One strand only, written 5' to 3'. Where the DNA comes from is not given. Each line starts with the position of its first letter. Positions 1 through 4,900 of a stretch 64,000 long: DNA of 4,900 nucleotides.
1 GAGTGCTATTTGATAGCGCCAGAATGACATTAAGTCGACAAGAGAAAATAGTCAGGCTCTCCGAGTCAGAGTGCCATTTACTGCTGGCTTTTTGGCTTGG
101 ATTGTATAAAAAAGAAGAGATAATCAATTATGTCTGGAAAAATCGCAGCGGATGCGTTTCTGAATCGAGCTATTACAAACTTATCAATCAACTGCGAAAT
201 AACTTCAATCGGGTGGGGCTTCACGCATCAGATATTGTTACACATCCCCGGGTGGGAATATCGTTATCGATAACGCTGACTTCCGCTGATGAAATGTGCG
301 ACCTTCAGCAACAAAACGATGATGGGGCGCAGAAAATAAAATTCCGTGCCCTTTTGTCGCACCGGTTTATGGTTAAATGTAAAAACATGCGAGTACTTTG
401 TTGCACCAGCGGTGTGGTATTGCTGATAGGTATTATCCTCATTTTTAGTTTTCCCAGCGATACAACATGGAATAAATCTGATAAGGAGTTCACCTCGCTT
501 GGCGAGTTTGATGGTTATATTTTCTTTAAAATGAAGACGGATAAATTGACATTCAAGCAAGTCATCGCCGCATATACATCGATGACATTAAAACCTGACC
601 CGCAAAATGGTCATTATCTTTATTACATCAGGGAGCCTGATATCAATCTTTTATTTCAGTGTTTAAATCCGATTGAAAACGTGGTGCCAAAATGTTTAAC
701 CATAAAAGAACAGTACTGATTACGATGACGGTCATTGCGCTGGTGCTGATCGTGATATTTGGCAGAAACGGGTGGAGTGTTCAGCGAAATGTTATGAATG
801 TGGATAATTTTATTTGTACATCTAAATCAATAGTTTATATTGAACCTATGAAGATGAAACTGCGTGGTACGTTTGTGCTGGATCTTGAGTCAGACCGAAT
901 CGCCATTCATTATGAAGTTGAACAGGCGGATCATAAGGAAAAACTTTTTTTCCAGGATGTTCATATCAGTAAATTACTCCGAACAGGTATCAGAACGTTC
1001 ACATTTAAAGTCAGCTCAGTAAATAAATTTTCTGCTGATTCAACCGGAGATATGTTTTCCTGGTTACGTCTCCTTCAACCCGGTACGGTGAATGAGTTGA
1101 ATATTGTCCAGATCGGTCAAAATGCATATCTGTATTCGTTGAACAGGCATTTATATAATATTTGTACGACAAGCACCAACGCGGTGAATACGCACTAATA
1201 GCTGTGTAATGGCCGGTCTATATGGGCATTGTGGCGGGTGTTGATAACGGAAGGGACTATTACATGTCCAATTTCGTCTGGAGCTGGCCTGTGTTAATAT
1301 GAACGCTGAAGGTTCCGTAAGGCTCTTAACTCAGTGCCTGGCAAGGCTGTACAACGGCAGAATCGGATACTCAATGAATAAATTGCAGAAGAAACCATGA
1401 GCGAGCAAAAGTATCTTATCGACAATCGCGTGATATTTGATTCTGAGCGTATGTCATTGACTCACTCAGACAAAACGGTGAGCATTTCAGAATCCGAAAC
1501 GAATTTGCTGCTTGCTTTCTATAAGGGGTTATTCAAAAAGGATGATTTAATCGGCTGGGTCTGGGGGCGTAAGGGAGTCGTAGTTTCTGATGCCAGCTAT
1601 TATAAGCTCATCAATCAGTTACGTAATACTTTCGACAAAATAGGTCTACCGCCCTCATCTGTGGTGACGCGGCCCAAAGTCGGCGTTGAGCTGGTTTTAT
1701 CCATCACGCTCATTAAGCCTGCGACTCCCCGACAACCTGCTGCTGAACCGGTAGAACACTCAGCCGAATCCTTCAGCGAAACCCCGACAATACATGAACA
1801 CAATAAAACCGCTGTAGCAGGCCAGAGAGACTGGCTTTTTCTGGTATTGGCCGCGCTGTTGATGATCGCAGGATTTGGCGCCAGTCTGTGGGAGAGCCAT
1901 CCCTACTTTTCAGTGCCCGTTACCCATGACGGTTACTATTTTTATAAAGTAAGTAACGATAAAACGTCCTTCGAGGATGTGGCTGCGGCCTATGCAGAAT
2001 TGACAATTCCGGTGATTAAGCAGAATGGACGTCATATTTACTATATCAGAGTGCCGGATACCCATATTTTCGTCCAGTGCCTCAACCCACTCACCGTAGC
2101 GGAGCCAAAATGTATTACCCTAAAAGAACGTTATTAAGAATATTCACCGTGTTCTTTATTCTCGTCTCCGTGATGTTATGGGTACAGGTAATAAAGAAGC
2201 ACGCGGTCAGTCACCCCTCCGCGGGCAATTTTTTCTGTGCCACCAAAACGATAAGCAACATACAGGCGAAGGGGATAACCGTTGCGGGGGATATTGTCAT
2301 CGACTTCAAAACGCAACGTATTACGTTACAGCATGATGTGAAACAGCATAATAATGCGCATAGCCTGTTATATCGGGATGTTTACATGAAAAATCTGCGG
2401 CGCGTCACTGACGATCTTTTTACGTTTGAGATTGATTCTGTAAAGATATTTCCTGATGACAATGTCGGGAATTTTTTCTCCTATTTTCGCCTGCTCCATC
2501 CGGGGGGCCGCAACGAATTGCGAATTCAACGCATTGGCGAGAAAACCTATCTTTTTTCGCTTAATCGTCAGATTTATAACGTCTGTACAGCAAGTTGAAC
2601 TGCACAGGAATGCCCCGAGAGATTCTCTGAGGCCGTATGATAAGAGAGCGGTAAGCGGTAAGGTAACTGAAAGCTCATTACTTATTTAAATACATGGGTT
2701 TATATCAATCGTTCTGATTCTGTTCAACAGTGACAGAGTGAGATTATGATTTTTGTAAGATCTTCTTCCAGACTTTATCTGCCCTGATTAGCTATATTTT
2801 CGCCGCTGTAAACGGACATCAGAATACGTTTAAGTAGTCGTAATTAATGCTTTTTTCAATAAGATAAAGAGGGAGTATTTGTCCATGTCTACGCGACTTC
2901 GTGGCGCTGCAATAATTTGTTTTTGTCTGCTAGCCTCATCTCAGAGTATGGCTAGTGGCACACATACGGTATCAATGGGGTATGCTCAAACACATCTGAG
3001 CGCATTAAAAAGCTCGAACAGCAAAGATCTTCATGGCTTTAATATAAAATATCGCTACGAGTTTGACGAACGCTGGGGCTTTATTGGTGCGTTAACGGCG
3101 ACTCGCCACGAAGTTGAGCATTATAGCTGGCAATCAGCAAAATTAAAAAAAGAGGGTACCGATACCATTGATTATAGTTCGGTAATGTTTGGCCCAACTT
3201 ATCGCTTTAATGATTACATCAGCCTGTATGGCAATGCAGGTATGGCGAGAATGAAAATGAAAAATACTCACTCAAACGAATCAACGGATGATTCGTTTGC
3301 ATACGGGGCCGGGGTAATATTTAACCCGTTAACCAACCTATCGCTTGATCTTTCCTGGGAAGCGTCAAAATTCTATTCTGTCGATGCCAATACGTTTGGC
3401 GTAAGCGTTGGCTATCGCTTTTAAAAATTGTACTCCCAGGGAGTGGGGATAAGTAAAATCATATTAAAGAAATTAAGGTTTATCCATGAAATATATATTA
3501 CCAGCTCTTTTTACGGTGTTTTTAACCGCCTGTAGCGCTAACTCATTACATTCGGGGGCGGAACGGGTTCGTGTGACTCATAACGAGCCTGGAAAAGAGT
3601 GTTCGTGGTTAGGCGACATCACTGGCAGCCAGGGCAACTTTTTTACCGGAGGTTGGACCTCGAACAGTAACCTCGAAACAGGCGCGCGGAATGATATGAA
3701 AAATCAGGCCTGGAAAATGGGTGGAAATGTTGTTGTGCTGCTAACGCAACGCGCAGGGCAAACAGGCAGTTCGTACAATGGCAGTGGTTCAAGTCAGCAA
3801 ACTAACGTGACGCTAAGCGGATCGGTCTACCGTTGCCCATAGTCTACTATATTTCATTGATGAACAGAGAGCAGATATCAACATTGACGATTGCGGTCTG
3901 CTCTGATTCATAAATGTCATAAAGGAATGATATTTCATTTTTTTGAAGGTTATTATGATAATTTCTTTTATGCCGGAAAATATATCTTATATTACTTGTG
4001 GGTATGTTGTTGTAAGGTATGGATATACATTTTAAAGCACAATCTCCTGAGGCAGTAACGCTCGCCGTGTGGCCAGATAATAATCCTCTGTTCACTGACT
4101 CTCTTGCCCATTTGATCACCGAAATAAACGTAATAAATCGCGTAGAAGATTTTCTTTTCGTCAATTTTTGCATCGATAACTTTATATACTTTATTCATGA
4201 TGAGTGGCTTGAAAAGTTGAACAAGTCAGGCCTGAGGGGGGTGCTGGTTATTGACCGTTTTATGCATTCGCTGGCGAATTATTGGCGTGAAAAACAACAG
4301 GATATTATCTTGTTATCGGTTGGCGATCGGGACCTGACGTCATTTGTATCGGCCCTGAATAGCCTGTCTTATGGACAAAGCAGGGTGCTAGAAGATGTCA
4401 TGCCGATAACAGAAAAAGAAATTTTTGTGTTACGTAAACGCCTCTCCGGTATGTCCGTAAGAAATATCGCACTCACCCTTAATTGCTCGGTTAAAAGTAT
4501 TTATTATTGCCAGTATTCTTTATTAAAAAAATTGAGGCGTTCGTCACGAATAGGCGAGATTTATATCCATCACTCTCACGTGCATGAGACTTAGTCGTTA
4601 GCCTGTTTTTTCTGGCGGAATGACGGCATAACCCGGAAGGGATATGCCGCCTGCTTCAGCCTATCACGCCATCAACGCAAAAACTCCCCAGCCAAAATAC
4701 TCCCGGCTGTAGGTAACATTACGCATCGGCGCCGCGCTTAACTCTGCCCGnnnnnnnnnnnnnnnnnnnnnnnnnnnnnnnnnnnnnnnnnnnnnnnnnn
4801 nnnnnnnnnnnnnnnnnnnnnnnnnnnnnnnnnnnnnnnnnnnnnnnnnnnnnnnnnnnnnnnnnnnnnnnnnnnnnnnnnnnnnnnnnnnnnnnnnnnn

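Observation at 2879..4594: Ail/Lom-type OMP, small lipoprotein and orphan LuxR-type regulator in the island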

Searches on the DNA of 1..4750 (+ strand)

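Call 7: search_dna_similar(query=window:1-4750:+, collection=ecoli_genomes, mode=near, max_rows=30)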
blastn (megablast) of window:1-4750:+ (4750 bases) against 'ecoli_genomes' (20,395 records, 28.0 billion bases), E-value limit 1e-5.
Records with a match: 1; places in all: 1; records where one place covers at least 80% of the query: 1.
Genomes with a match: 1 of 5426; with a place that covers at least 80% of the query: 1. Places per genome that has any: lowest 1, median 1, highest 1. On chromosomes: 1 places; on plasmids: 0.
Best place of each record, by identity: >=99% 1.
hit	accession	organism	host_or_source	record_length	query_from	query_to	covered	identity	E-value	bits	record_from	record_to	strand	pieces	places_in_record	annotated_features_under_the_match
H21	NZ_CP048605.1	Escherichia coli strain PapRG-06-5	Papio papio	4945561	1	4750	100%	100.0%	0e+0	8761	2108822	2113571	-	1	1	winged helix-turn-helix domain-containing protein (x2) | LuxR C-terminal-related transcriptional regulator | Ail/Lom family outer membrane beta-barrel protein | hypothetical protein (x2) | DUF4156 domain-containing protein | and 1 other names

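Call 83: search_dna_similar(query=window:1397-4594:+, collection=ecoli_genomes, mode=distant, max_rows=15)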
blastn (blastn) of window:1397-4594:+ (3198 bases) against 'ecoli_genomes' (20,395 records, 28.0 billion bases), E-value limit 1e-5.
Records with a match: 1; places in all: 1; records where one place covers at least 80% of the query: 1.
Genomes with a match: 1 of 5426; with a place that covers at least 80% of the query: 1. Places per genome that has any: lowest 1, median 1, highest 1. On chromosomes: 1 places; on plasmids: 0.
Best place of each record, by identity: >=99% 1.
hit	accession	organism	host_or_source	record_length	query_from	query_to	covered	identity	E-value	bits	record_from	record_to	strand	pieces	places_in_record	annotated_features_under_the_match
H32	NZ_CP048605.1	Escherichia coli strain PapRG-06-5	Papio papio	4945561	1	3198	100%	99.9%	0e+0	5759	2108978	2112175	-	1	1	winged helix-turn-helix domain-containing protein | LuxR C-terminal-related transcriptional regulator | Ail/Lom family outer membrane beta-barrel protein | hypothetical protein | DUF4156 domain-containing protein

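Call 84: search_dna_similar(query=window:1-4750:+, collection=plasmids, mode=distant, max_rows=10)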
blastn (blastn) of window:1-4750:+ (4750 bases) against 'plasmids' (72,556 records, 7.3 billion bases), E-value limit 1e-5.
Records with a match: 4; places in all: 7; records where one place covers at least 80% of the query: 0.
Best place of each record, by identity: 60-80% 4.
By first word of the organism name: Salmonella 3; Enterobacter 1.
By predicted mobility (MOB-suite, as given by PLSDB): non-mobilizable 4.
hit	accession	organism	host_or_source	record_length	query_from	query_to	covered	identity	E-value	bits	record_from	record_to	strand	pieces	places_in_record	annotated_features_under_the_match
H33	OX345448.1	Salmonella enterica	Gallus gallus,Poultry farm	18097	587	3838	34%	70.5%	2e-49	726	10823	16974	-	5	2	CDS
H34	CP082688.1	Salmonella enterica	ground turkey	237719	48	2144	23%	69.6%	2e-35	443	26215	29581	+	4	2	EAL domain-containing protein | hypothetical protein | response regulator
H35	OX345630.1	Salmonella enterica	-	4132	87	2144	22%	69.8%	5e-38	436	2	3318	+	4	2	record has no annotation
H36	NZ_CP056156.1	Enterobacter hormaechei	culture,Wastewater influent sample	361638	4624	4723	2%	79.0%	5e-12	83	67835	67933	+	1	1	class I SAM-dependent methyltransferase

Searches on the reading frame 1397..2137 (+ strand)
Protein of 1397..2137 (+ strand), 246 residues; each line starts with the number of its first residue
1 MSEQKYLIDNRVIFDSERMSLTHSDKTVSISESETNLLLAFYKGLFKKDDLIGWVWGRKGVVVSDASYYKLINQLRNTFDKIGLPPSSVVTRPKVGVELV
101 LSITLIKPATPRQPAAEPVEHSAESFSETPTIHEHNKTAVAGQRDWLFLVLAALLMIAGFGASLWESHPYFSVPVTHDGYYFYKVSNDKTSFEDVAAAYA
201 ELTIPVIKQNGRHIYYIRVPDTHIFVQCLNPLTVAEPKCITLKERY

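Call 3: search_protein_families(library=pfam, proteins=[window:1397-2137:+], max_evalue=0.01)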
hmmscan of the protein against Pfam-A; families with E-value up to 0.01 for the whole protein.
window:1397-2137:+ (246 aa): 0 families

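Call 4: search_protein_families(library=ncbifam, proteins=[window:1397-2137:+], max_evalue=0.01)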
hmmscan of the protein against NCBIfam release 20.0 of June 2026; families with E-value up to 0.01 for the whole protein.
window:1397-2137:+ (246 aa): 0 families

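Call 33: search_protein_families(library=pfam, proteins=[window:1397-2137:+], max_evalue=10)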
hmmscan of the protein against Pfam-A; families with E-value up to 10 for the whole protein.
window:1397-2137:+ (246 aa): 1 family
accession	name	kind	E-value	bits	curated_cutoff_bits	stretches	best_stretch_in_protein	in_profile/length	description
PF15159.11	PIG-Y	-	0.48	11.7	25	1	146-185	2-46/69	Phosphatidylinositol N-acetylglucosaminyltransferase subunit Y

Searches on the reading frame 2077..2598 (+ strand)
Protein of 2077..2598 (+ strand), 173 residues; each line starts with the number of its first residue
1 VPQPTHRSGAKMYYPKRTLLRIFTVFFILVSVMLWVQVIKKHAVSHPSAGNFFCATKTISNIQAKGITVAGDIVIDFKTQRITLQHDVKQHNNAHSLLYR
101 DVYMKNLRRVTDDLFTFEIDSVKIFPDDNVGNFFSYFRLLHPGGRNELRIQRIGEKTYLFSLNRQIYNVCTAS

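Call 3: search_protein_families(library=pfam, proteins=[window:2077-2598:+], max_evalue=0.01)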
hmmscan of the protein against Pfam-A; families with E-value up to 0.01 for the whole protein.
window:2077-2598:+ (173 aa): 0 families

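Call 4: search_protein_families(library=ncbifam, proteins=[window:2077-2598:+], max_evalue=0.01)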
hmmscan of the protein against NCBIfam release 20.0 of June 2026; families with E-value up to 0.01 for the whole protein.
window:2077-2598:+ (173 aa): 0 families

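Call 33: search_protein_families(library=pfam, proteins=[window:2110-2598:+], max_evalue=10)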
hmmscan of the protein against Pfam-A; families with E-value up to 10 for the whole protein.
window:2110-2598:+ (162 aa): 1 family
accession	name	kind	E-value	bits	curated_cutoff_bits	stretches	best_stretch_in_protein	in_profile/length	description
PF15941.10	FidL_like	-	0.047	14.5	27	1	79-151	4-79/87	FidL-like putative membrane protein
